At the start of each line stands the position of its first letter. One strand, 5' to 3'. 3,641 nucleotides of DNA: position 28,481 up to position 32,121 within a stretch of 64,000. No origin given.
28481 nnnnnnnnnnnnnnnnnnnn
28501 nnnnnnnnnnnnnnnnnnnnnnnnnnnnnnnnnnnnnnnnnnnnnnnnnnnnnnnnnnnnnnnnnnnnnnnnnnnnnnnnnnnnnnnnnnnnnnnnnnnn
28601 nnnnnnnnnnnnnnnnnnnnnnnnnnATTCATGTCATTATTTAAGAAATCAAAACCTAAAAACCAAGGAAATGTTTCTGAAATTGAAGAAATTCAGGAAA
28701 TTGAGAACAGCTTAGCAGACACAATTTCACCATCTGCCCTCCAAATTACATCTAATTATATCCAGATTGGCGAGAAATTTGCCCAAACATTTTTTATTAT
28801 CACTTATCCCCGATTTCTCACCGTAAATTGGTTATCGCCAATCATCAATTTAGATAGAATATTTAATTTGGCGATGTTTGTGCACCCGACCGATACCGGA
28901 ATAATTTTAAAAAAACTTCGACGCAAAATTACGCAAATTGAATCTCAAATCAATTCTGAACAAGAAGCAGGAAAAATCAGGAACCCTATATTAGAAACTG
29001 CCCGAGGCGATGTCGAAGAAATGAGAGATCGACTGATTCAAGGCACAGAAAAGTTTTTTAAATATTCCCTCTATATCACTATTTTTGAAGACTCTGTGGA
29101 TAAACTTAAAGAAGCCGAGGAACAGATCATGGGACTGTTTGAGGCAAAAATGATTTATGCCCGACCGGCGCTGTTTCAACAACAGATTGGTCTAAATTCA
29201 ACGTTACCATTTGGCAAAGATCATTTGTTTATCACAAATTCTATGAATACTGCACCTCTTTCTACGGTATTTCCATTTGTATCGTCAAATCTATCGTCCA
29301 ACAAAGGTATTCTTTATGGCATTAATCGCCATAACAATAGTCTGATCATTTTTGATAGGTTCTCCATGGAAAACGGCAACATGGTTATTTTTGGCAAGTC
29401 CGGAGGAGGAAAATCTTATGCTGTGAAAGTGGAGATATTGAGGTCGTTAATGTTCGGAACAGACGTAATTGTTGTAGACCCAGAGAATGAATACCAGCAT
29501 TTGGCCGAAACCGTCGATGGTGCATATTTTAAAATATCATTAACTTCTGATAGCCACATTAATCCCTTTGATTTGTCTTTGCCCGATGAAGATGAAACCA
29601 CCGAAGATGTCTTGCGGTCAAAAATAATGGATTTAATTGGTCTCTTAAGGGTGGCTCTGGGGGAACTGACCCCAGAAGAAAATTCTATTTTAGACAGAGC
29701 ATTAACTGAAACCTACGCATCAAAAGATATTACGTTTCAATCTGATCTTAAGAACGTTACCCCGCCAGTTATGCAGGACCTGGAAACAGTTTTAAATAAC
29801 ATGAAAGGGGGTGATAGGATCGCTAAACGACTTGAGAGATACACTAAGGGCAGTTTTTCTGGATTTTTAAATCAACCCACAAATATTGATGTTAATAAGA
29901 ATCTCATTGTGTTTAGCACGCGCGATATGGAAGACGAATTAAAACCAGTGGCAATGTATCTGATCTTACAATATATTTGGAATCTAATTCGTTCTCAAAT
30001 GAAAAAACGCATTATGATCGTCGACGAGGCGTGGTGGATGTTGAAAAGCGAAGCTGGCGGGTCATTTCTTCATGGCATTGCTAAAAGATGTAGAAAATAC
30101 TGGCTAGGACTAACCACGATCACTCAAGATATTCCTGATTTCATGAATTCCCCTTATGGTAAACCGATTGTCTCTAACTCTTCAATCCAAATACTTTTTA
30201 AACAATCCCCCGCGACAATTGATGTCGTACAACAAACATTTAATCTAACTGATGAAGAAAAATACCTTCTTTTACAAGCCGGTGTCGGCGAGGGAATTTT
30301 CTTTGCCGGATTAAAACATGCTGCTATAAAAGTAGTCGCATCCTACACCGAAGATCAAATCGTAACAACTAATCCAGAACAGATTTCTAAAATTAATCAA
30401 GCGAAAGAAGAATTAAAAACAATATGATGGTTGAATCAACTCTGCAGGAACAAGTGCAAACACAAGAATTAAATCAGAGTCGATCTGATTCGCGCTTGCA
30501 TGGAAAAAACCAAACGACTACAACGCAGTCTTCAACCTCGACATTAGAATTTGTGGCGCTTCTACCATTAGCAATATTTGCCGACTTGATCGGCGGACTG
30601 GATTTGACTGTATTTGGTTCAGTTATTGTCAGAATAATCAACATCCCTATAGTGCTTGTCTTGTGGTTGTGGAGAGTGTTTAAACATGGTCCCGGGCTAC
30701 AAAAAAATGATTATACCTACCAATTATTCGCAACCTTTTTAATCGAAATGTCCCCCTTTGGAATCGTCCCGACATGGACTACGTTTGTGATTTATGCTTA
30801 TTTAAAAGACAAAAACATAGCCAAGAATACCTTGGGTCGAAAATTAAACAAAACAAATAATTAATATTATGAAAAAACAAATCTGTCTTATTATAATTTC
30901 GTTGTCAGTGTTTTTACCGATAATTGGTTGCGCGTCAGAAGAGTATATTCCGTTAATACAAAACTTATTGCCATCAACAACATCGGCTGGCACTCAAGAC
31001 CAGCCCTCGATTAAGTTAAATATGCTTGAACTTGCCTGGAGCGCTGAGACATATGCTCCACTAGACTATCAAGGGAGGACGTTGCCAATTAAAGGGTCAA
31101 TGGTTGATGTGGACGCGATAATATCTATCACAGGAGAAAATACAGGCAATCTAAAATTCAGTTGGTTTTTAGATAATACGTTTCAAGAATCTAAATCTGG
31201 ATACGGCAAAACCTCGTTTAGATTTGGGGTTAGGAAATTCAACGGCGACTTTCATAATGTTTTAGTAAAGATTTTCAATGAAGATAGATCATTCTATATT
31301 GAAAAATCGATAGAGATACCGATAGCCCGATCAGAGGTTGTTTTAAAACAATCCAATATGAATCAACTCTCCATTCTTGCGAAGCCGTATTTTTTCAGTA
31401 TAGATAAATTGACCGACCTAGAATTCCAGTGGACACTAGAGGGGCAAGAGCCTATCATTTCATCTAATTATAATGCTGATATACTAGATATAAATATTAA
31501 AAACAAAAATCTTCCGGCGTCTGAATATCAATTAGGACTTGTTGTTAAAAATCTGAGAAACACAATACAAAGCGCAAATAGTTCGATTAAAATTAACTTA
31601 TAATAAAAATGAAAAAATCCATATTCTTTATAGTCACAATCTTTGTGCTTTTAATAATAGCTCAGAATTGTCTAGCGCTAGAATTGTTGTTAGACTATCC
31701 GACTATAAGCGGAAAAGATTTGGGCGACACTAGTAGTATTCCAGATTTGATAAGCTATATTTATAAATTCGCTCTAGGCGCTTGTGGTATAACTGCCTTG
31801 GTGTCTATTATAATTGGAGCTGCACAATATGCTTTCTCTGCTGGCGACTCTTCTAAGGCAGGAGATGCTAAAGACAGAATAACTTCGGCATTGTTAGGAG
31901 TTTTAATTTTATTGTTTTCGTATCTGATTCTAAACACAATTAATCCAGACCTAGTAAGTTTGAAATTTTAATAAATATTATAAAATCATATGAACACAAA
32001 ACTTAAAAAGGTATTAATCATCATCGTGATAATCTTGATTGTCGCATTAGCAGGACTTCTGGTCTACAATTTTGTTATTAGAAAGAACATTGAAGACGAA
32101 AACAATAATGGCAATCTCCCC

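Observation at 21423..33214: Compact T4SS-like operon (VirB2/3/4/6-like) with unusual accessory proteins and no relaxase/coupling protein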

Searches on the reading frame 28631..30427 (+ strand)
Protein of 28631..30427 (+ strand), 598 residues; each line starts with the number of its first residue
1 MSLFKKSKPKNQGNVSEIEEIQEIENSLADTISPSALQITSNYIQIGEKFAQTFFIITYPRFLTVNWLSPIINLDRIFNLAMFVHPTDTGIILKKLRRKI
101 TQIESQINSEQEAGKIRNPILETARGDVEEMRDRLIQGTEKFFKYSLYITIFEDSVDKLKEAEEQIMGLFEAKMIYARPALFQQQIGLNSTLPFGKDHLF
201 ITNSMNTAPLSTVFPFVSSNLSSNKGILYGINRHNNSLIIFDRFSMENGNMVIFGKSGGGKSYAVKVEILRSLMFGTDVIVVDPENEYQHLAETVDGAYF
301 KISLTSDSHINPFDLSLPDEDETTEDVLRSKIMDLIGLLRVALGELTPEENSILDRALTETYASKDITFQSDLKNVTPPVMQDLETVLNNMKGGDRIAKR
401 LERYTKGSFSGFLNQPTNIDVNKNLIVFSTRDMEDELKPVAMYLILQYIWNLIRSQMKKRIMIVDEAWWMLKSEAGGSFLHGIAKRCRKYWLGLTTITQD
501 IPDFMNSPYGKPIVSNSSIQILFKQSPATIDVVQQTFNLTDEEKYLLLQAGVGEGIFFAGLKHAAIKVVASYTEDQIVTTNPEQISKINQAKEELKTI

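Call 4: search_protein_families(library=pfam, proteins=[window:28631-30427:+], max_evalue=0.1)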
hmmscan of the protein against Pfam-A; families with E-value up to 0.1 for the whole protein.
window:28631-30427:+ (598 aa): 3 families
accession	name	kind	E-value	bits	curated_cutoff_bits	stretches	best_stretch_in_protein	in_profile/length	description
PF19044.6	P-loop_TraG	-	9.5e-29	100.7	25.8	1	245-549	26-344/413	TraG P-loop domain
PF12846.13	AAA_10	-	4.4e-13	49.4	27.5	2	247-297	20-70/362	AAA-like domain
PF01935.23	DUF87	-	5e-10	40.3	23.2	1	252-415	27-172/220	Helicase HerA, central domain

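Call 9: search_protein_families(library=ncbifam, proteins=[window:28631-30427:+], max_evalue=0.1)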
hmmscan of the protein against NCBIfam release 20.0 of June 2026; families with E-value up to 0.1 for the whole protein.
window:28631-30427:+ (598 aa): 14 families
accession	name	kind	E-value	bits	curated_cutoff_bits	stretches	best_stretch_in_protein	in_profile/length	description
NF045971.1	conju_CD1110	equivalog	4e-112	375.9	325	1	17-560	176-728/752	VirB4-like conjugal transfer ATPase, CD1110 family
NF045975.1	VirB4_plasma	equivalog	1.1e-78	265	590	1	16-574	282-889/894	Mbov_0397 family ICE element conjugal transfer ATPase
TIGR02746.1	TraC-F-type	equivalog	8.9e-62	209.1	567.05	1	64-539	241-725/800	type IV secretion system protein TraC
TIGR00929.1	VirB4_CagE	subfamily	1.2e-39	136.2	643.1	1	125-551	305-728/792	VirB4 family type IV secretion/conjugal transfer ATPase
NF010278.0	PRK13721.1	subfamily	7.7e-23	80.3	1177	1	119-530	339-766/874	type IV secretion system protein TraC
TIGR03783.1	Bac_Flav_CT_G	subfamily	1.2e-17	63.1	261.55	1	246-548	436-758/829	TraG family conjugative transposon ATPase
NF041017.1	DNA_import_CedB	equivalog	2.8e-14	52.7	700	1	128-504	157-519/590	DNA import protein CedB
NF010473.0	PRK13898.1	equivalog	2.9e-11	42.1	1050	1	246-569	445-751/801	type IV secretion system ATPase VirB4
NF053655.1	CedD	equivalog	2e-08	33.4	600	2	445-559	404-514/527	DNA-translocating ATPase CedD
NF052333.1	ATPase_TcpF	exception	3.4e-07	28.5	1100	1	122-297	326-511/813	conjugal transfer ATPase TcpF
NF010447.0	PRK13873.1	equivalog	5.2e-06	24.7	1020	1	246-541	439-723/815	conjugal transfer protein TrbE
TIGR03744.1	traC_PFL_4706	equivalog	8.3e-05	20.6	520.6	1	372-557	639-829/892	conjugative transfer ATPase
NF042935.1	SCO6880_fam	subfamily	0.0018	17.3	60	1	80-195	363-476/477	SCO6880 family protein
TIGR03743.1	SXT_TraD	subfamily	0.016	13.7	366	1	227-288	156-215/636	conjugative transfer system coupling protein TraD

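Call 11: find_related_loci(query=window:28631-30427:+, collection=genome_contigs, flank=10000)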
Query window:28631-30427:+ (598 aa) in genome_contigs; peptide patterns used: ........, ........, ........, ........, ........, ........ (x = any residue, [..] = any of these).
221 stretches matched a pattern; 52 encode a relative of the query (tblastn E <= 1e-3); 52 distinct loci.
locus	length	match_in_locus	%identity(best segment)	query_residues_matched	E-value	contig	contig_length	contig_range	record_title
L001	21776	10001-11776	91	3-596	0e+0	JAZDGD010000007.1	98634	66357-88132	MAG: Patescibacteria group bacterium isolate MEGAHIT-group-0.234 k141_375874, whole genome shotgun sequence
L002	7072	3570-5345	88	3-596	0e+0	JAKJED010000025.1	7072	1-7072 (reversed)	MAG: Patescibacteria group bacterium isolate UR.bin240 UR_contig_34426, whole genome shotgun sequence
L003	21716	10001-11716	90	24-595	0e+0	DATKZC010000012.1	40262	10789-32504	MAG TPA_asm: Candidatus Paceibacterota bacterium isolate SMAG_U14235 k141_4434786, whole genome shotgun sequence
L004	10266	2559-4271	84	25-595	0e+0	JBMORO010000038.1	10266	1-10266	MAG: Patescibacteria group bacterium isolate Betzabe_MAG182 MAG182_38, whole genome shotgun sequence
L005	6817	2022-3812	81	1-595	0e+0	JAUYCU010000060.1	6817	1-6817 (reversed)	MAG: bacterium isolate C20_maxbin.098 C20_k141_474655, whole genome shotgun sequence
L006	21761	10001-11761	78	1-591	0e+0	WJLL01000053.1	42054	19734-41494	MAG: Candidatus Portnoybacteria bacterium isolate Bin_561 k141_4076029, whole genome shotgun sequence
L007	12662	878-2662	57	1-597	0e+0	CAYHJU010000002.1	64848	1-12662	MAG TPA_asm: uncultured Candidatus Saccharibacteria bacterium isolate ERP119705_co13_682 genome assembly, contig: NODE_5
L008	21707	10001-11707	59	28-596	0e+0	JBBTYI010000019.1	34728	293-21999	MAG: Patescibacteria group bacterium isolate H43-bin026_1 H43_bin026_1_000000000019, whole genome shotgun sequence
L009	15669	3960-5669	58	26-595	0e+0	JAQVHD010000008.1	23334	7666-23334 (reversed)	MAG: Candidatus Paceibacterota bacterium isolate STE_198 NODE_4690_length_23334_cov_26.293618_Sandtown_E, whole genome s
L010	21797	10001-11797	58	1-594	0e+0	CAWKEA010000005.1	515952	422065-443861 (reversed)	MAG: uncultured bacterium isolate MFD01223.bin.1.27 genome assembly, contig: contig_17561, whole genome shotgun sequence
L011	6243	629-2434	58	1-597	0e+0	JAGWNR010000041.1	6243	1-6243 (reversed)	MAG: Patescibacteria group bacterium isolate REEB237 contig-150_19811, whole genome shotgun sequence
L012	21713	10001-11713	58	25-595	0e+0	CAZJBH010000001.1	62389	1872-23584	MAG TPA_asm: uncultured Candidatus Saccharibacteria bacterium isolate SRP332253_co2_128 genome assembly, contig: NODE_37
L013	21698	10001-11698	59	30-595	0e+0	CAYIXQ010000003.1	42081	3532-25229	MAG TPA_asm: uncultured Candidatus Saccharibacteria bacterium isolate ERP119705_co6_804 genome assembly, contig: NODE_76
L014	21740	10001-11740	56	1-588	0e+0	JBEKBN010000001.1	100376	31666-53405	MAG: Minisyncoccia bacterium isolate SPRUCE 137 SPRUCE_137_1, whole genome shotgun sequence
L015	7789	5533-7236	58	23-590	0e+0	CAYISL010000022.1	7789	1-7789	MAG TPA_asm: uncultured Candidatus Saccharibacteria bacterium isolate ERP119705_co5_503 genome assembly, contig: NODE_12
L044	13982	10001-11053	61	250-597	3e-144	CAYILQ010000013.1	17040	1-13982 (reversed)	MAG TPA_asm: uncultured Candidatus Saccharibacteria bacterium isolate ERP119705_co24_158 genome assembly, contig: NODE_3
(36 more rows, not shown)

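Call 76: search_solved_structures(query=window:28631-30427:+, max_evalue=0.001)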
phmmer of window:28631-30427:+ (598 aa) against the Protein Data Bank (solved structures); distinct sequences matched with E-value up to 0.001: 4.
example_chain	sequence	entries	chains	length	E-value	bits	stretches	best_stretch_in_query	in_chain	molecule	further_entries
4ag5_A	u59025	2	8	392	3.6e-43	151.2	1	219-579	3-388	TYPE IV SECRETORY PATHWAY VIRB4 COMPONENTS-LIKE PROTEIN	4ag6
7o41_A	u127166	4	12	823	7.1e-08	34.7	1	249-554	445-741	TrwK protein | Type IV secretion system protein virB4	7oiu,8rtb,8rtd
7o43_A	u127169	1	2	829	7.2e-08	34.7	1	249-554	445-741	TrwK protein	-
7o42_A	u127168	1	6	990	1e-07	34.1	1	249-554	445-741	TrwK protein,Protein hcp1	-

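Call 101: search_protein_families(library=pfam, proteins=[L044:7337-11065:+], max_evalue=0.01)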
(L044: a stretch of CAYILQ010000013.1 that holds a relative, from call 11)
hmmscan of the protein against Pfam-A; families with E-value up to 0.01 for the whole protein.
L044:7337-11065:+ (1242 aa): 6 families
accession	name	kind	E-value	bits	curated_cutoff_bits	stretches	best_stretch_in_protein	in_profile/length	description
PF14528.11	LAGLIDADG_3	-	4.7e-20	72.1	22.5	2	558-638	3-82/82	LAGLIDADG-like domain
PF14890.11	Intein_splicing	-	5.9e-19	68.8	35.8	1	283-903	17-155/155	Intein splicing domain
PF19044.6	P-loop_TraG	-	3.6e-17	62.5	25.8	1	895-1190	39-343/413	TraG P-loop domain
PF12846.13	AAA_10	-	1.9e-05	24.3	27.5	0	1076-1149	214-289/362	AAA-like domain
PF03135.19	CagE_TrbE_VirB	-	3.9e-05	24.2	21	1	105-178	122-198/204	CagE, TrbE, VirB family, component of type IV transporter system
PF11130.14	TraC_F_IV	-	0.00044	19.8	28.1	1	102-177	299-373/375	TraC protein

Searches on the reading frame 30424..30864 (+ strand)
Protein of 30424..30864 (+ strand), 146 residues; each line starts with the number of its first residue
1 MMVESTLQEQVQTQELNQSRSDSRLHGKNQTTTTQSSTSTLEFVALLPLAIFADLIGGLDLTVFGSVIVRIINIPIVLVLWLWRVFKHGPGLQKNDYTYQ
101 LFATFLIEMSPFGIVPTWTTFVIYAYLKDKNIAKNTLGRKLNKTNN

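Call 4: search_protein_families(library=pfam, proteins=[window:30424-30864:+], max_evalue=0.1)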
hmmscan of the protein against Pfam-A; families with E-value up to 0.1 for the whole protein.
window:30424-30864:+ (146 aa): 0 families

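Call 9: search_protein_families(library=ncbifam, proteins=[window:30424-30864:+], max_evalue=0.1)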
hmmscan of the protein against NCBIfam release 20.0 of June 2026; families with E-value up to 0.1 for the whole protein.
window:30424-30864:+ (146 aa): 0 families

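Call 84: search_protein_families(library=pfam, alignment_id=A5, max_evalue=0.01)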
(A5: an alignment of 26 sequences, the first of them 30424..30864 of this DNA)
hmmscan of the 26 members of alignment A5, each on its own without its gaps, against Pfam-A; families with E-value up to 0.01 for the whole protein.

A. member 1, window:30424-30864:+ (146 aa): 0 families

B. families by the number of members that match (of 26 scanned): 2 families
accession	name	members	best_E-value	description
PF24841.1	DUF7719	1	0.0037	Domain of unknown function (DUF7719)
PF01901.21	O_anti_polymase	1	0.0051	Putative O-antigen polymerase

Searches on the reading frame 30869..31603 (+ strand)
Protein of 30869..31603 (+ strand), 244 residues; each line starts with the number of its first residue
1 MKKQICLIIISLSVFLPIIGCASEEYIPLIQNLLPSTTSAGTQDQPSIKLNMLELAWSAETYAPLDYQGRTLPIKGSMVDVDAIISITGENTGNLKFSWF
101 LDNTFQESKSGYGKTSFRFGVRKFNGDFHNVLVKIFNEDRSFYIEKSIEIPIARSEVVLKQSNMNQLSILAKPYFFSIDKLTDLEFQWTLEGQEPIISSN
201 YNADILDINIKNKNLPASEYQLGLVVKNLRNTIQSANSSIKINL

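Call 4: search_protein_families(library=pfam, proteins=[window:30869-31603:+], max_evalue=0.1)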
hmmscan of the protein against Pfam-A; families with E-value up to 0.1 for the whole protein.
window:30869-31603:+ (244 aa): 0 families

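Call 9: search_protein_families(library=ncbifam, proteins=[window:30869-31603:+], max_evalue=0.1)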
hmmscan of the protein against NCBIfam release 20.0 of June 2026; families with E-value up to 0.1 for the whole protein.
window:30869-31603:+ (244 aa): 0 families

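Call 63: search_solved_structures(query=A7, max_evalue=10)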
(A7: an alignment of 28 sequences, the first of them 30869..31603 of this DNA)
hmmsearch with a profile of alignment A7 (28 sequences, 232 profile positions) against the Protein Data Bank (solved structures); distinct sequences matched with E-value up to 10: 17.
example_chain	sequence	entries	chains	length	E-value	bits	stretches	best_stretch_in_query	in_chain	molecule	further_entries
8yke_A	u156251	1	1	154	0.073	15.5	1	72-126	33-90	YSIRK signal domain/LPXTG anchor domain surface protein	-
7fjs_L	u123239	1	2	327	0.081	15.3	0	75-102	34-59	T6 light chain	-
9yfu_C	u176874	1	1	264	0.21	14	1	74-167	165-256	Fab24 BAK5 light chain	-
4iof_D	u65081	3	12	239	0.41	13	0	74-102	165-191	Fab-bound IDE, light chain | IDE-bound Fab light chain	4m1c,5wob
7lo7_L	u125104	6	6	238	0.42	13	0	74-102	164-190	Fab25 Light Chain | Fab36 Light Chain | NabFab LC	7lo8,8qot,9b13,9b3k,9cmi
9ihc_L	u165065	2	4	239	0.43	12.9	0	74-102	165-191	COP-2 antibody light chain | COP-2 Light chain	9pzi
6ww5_F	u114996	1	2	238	0.44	12.9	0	74-102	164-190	Fab84 Light Chain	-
3sob_L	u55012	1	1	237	0.54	12.6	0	75-102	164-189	antibody light chain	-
9yxv_D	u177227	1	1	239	0.55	12.6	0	75-102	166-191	sfFab18 light chain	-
7sjo_F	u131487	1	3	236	0.57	12.5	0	75-102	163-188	Fab15H6.v4 Light Chain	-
8dp3_L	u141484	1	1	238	0.62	12.4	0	75-101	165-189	Fab BL3-6 Light Chain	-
7lbe_E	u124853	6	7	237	0.64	12.4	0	75-102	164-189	Fab 13H11 light chain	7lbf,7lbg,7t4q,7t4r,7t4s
7t4s_I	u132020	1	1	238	0.72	12.2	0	75-102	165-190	Fab 8I21 light chain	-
6mwn_D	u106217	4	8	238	0.73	12.2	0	75-102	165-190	Fab HAVx Light Chain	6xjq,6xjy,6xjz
9wng_B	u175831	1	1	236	0.97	11.8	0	75-102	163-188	P2C2 Fab light chain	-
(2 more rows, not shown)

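Call 85: search_protein_families(library=pfam, alignment_id=A7, max_evalue=0.01)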
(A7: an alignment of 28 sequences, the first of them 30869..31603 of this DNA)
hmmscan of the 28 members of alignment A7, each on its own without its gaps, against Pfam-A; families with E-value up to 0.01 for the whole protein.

A. member 1, window:30869-31603:+ (244 aa): 0 families

B. families by the number of members that match (of 28 scanned): 2 families
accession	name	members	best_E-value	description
PF16820.11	PKD_3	2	0.0017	PKD-like domain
PF06832.18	BiPBP_C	2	0.0066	Penicillin-Binding Protein C-terminus Family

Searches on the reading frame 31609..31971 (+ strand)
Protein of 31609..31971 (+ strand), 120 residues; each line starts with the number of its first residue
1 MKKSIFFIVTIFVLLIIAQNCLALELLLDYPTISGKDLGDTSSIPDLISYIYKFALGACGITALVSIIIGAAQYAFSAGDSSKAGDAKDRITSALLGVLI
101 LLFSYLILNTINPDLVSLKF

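Call 4: search_protein_families(library=pfam, proteins=[window:31609-31971:+], max_evalue=0.1)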
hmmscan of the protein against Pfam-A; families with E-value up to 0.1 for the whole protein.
window:31609-31971:+ (120 aa): 1 family
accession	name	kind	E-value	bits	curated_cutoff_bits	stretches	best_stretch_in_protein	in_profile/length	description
PF18895.5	T4SS_pilin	-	1.5e-06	28.6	26.6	1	41-111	2-71/71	Type IV secretion system pilin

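Call 9: search_protein_families(library=ncbifam, proteins=[window:31609-31971:+], max_evalue=0.1)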
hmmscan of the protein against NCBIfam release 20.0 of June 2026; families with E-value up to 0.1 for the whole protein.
window:31609-31971:+ (120 aa): 2 families
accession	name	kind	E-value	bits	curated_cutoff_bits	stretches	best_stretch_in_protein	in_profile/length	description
NF045849.1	ICE_MMCAP2_0565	equivalog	9.6e-05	22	40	1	47-111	12-76/80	Mbov_0395 family pilin-like conjugal transfer protein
NF038216.1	ABZJ_00895_fam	subfamily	0.062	13.2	33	1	52-108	64-120/134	ABZJ_00895 family protein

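Call 103: search_solved_structures(query=A12, max_evalue=10)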
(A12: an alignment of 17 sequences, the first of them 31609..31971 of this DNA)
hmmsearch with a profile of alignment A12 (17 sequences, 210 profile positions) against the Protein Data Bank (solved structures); distinct sequences matched with E-value up to 10: 39.
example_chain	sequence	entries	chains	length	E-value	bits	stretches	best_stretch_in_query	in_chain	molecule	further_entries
2f93_B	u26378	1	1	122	0.12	15.5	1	46-107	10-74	Sensory rhodopsin II transducer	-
4gyc_B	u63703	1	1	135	0.15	15.2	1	46-107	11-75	Sensory rhodopsin II transducer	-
5jjj_B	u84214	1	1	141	0.15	15.2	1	46-107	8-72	Sensory rhodopsin II transducer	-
5jjn_B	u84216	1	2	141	0.15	15.2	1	46-107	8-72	Sensory rhodopsin II transducer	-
2f95_B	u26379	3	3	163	0.34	14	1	46-107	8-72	Sensory rhodopsin II transducer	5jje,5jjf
1h2s_B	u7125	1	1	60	0.58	13.3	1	63-107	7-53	SENSORY RHODOPSIN II TRANSDUCER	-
7zcm_B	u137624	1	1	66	0.89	12.7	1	63-107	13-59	Sensory rhodopsin II transducer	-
9zs8_L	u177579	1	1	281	2.2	11.4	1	93-125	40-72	Reaction center protein L chain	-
1fnq_L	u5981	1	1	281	2.5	11.2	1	93-125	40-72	REACTION CENTER PROTEIN L CHAIN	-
2wx5_L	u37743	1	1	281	2.6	11.2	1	93-125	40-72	REACTION CENTRE PROTEIN L CHAIN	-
1z9j_A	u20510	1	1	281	3.1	10.9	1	93-125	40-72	Reaction center protein L chain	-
7ymi_Z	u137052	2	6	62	3.8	10.6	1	55-107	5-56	Photosystem II reaction center protein Z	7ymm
3dtr_L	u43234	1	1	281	4.9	10.2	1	93-125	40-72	Reaction center protein L chain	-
3dsy_L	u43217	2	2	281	4.9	10.2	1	93-125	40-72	Reaction center protein L chain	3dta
2gmr_L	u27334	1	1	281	5.2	10.2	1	93-125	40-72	Photosynthetic Reaction center protein L chain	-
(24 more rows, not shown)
